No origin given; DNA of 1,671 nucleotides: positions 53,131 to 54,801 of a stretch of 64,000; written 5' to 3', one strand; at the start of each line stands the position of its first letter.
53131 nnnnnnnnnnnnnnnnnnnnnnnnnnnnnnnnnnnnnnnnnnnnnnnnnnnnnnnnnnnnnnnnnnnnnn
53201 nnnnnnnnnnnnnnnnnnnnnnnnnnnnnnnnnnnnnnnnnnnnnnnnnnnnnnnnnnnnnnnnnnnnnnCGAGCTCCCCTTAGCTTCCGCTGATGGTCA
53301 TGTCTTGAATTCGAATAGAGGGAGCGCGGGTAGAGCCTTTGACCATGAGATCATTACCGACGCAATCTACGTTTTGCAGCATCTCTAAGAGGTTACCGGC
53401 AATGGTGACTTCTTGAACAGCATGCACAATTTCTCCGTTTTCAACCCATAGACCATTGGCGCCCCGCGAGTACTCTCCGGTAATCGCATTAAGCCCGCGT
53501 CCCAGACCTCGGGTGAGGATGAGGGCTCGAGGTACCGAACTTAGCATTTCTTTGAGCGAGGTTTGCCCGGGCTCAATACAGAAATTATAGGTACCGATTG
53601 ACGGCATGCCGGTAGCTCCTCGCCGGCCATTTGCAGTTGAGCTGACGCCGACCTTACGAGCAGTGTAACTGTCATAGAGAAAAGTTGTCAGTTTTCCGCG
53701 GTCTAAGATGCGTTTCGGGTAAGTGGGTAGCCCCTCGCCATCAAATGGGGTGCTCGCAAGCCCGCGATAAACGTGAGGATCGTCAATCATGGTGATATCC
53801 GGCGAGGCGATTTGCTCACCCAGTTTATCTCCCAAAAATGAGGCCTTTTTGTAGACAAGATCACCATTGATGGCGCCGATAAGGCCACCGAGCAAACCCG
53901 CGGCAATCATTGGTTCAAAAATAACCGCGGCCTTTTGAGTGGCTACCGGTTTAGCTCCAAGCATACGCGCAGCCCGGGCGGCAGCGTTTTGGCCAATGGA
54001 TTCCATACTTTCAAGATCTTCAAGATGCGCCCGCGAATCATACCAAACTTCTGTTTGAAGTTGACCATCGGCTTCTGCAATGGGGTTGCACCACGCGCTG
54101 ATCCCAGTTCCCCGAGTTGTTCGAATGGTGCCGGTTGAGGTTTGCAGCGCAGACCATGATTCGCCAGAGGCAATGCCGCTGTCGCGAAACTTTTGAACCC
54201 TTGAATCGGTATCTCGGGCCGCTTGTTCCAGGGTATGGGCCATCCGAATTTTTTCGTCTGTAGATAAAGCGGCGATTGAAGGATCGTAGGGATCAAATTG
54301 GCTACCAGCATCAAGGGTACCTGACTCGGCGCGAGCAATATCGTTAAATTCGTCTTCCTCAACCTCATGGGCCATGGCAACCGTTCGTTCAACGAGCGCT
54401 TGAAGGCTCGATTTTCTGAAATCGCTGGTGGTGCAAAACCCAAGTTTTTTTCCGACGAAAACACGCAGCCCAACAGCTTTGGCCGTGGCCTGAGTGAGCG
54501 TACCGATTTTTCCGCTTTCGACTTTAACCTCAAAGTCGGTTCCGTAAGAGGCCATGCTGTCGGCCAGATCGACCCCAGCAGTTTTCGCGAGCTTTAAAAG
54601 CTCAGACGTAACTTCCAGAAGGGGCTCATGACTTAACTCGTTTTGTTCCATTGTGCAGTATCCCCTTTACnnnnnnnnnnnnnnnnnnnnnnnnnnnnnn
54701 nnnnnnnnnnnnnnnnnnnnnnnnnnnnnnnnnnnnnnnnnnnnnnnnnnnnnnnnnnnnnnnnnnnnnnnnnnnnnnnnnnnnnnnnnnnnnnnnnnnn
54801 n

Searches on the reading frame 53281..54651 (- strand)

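Call 45: search_protein_families(library=pfam, proteins=[window:53281-54651:-], max_evalue=0.00001)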
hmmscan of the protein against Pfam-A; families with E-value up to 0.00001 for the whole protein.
window:53281-54651:- (456 aa): 3 families
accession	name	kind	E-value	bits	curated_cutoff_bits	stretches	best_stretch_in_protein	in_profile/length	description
PF19289.4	PmbA_TldD_3rd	-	2.2e-77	259.6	22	1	238-455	1-220/220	PmbA/TldA metallopeptidase C-terminal domain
PF19290.4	PmbA_TldD_2nd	-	3.6e-15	56.8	20.9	1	126-231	3-109/109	PmbA/TldA metallopeptidase central domain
PF01523.21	PmbA_TldD_1st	-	2.2e-10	41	20.9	1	35-94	6-65/65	PmbA/TldA metallopeptidase domain 1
